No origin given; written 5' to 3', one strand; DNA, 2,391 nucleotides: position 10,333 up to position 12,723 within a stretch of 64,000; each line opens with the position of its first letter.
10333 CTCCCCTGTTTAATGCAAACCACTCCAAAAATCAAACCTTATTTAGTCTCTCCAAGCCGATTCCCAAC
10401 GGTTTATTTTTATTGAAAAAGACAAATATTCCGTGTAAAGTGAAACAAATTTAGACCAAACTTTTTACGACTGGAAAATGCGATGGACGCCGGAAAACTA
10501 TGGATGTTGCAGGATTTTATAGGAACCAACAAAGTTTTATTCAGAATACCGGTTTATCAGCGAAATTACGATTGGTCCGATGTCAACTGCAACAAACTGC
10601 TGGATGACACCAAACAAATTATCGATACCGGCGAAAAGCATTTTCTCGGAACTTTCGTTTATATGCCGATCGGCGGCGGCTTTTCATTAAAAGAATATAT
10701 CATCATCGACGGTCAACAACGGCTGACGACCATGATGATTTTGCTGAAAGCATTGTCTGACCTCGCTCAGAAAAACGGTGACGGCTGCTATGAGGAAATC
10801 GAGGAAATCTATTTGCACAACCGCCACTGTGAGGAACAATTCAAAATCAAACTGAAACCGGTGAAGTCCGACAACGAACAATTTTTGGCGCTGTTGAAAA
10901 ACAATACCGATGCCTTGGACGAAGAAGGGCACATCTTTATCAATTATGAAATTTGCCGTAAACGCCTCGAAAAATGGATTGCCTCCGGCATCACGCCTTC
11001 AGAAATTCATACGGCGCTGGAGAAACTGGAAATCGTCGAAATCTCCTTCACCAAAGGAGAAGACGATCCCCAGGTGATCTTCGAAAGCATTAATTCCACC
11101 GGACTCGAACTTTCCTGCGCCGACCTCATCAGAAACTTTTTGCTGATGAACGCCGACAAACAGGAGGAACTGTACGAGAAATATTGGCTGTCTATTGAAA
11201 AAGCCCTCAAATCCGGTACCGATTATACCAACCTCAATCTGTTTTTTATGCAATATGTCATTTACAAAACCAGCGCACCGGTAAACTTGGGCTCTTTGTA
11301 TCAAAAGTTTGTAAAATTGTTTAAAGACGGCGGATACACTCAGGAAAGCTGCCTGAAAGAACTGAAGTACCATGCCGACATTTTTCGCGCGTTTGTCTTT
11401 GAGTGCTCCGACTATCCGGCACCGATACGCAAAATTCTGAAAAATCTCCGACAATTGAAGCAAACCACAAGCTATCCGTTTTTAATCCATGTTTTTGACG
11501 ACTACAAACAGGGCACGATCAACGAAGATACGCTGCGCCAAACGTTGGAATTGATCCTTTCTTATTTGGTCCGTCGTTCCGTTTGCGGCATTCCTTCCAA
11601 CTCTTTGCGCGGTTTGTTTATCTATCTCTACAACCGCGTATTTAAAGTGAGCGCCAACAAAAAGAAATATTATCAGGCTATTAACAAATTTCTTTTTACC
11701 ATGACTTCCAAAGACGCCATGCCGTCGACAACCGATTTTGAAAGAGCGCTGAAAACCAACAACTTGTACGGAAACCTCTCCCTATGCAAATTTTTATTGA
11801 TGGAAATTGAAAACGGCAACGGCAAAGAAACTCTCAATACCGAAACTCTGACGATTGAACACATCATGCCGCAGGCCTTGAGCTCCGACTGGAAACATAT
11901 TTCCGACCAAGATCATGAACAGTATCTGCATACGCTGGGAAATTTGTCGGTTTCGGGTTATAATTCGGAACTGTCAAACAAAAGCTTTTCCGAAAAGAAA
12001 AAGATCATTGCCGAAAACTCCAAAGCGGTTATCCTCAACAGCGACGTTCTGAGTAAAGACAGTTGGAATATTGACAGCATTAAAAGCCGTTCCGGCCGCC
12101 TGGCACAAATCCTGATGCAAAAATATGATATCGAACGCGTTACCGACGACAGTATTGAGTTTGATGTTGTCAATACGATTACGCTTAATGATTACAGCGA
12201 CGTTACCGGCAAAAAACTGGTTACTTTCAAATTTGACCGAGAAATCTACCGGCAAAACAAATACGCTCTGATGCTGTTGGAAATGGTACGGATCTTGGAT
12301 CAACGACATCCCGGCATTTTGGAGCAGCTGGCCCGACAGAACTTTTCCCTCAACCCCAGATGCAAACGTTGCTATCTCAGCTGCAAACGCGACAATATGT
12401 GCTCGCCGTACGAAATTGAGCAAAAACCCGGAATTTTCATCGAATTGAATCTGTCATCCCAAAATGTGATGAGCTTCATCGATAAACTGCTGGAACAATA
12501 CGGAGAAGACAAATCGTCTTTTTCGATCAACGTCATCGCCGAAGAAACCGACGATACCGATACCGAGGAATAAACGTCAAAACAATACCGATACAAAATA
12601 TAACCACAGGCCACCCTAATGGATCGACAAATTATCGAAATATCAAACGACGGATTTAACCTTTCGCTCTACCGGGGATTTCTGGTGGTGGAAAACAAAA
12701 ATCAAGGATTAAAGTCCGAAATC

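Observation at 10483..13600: cas1 lies on the far side of the array, convergent with cas2-cas9, and appears co-transcribed with a DUF262/DUF1524 (GmrSD-type) nuclease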

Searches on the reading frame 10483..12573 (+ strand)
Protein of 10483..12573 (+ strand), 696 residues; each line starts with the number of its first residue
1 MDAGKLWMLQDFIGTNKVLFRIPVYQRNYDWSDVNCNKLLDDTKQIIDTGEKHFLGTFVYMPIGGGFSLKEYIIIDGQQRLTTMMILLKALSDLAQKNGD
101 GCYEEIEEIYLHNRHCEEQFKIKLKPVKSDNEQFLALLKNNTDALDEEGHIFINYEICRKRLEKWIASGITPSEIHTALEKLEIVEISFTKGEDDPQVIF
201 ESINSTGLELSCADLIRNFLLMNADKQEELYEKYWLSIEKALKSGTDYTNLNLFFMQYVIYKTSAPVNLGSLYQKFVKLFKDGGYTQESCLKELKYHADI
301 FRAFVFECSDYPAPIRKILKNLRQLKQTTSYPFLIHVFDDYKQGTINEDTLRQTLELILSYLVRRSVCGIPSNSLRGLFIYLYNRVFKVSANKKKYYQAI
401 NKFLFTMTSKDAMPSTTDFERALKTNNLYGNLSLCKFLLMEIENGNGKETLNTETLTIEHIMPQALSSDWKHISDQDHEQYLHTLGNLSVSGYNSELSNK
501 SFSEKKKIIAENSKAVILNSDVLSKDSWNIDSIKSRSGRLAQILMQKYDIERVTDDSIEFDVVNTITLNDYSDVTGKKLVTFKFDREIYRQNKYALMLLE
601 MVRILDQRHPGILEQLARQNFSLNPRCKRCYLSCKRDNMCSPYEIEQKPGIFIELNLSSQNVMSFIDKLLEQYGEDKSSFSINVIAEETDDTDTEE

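Call 3: search_protein_families(library=pfam, proteins=[window:10483-12573:+])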
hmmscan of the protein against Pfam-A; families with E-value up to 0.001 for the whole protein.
window:10483-12573:+ (696 aa): 2 families
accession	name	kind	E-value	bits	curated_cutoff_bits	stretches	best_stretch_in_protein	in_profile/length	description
PF03235.19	GmrSD_N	-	9.9e-34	117.6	33.2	1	12-221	4-199/199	GmrSD restriction endonuclease, N-terminal domain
PF07510.16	GmrSD_C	-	2.2e-24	86.4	23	1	414-542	2-137/138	GmrSD restriction endonucleases, C-terminal domain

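Call 22: search_protein_families(library=ncbifam, proteins=[window:10483-12573:+])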
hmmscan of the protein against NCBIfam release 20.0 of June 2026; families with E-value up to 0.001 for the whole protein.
window:10483-12573:+ (696 aa): 0 families

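Call 23: search_protein_families(library=padloc, proteins=[window:10483-12573:+])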
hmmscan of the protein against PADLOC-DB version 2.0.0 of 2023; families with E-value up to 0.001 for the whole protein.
window:10483-12573:+ (696 aa): 26 families (the best 25 are shown)
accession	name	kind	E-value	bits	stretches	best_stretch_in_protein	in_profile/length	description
PDLC02693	Orf5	-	2.2e-127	424.3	1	19-547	8-541/543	Orf5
PDLC02702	Orf5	-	4.6e-76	254.8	1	20-540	3-533/543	Orf5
PDLC04157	HEC-06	-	2e-68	229.4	1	19-546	22-553/558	-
PDLC04155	HEC-06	-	7.9e-58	194.3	1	17-546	19-556/562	-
PDLC04154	HEC-06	-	2e-52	176.6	1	12-548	17-564/569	-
PDLC02700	Orf5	-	6.2e-49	165.2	1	20-546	12-553/555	Orf5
PDLC02687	Orf5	-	3.3e-41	139.7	1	15-532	13-542/543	Orf5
PDLC02695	Orf5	-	1.8e-34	117.1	2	16-247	16-280/601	Orf5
PDLC02691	Orf5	-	3.8e-28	96.4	2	179-544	209-575/579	Orf5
PDLC02701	Orf5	-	2.4e-26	90.4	2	15-288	15-315/596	Orf5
PDLC02698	Orf5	-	3.5e-25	86.8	2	174-541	202-564/573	Orf5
PDLC03655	mREase_IV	-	2.2e-24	83.9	1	13-471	11-519/629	Type IV methyl-directed restriction enzyme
PDLC02689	Orf5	-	1.2e-21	74.9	2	10-229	9-221/558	Orf5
PDLC02686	Orf5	-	5.1e-20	69.5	1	15-537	16-555/566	Orf5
PDLC02692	Orf5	-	1.5e-19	68.1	1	16-542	4-550/558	Orf5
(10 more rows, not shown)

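Call 38: find_related_loci(query=window:10483-12570:+, collection=genome_contigs, flank=6000)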
Query window:10483-12570:+ (696 aa) in genome_contigs; peptide patterns used: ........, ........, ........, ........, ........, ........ (x = any residue, [..] = any of these).
25 stretches matched a pattern; 3 encode a relative of the query (tblastn E <= 1e-3); 3 distinct loci.
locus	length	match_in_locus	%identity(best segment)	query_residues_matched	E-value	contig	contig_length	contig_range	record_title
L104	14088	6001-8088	95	1-696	0e+0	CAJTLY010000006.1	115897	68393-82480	MAG TPA_asm: uncultured Alphaproteobacteria bacterium isolate MGBC103387 genome assembly, contig: MGBC103387.6, whole ge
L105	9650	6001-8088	94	1-696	0e+0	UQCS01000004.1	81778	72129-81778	uncultured Azospirillum sp. isolate UMGS149 genome assembly, contig: NODE_59_length_81778_cov_5.631254, whole genome sho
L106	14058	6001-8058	66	1-685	0e+0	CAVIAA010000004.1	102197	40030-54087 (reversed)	Acutalibacteraceae bacterium isolate H07676-L1_cleanbin_000040 genome assembly, contig: Spades_H07676-L1_contig_88, whol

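Call 58: search_solved_structures(query=window:10483-12570:+, max_evalue=0.001)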
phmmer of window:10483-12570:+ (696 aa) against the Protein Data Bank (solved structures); distinct sequences matched with E-value up to 0.001: 1.
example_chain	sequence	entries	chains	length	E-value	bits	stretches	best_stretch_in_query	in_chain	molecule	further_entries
6jiv_D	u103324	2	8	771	0.0006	21.4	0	4-93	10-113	SspE protein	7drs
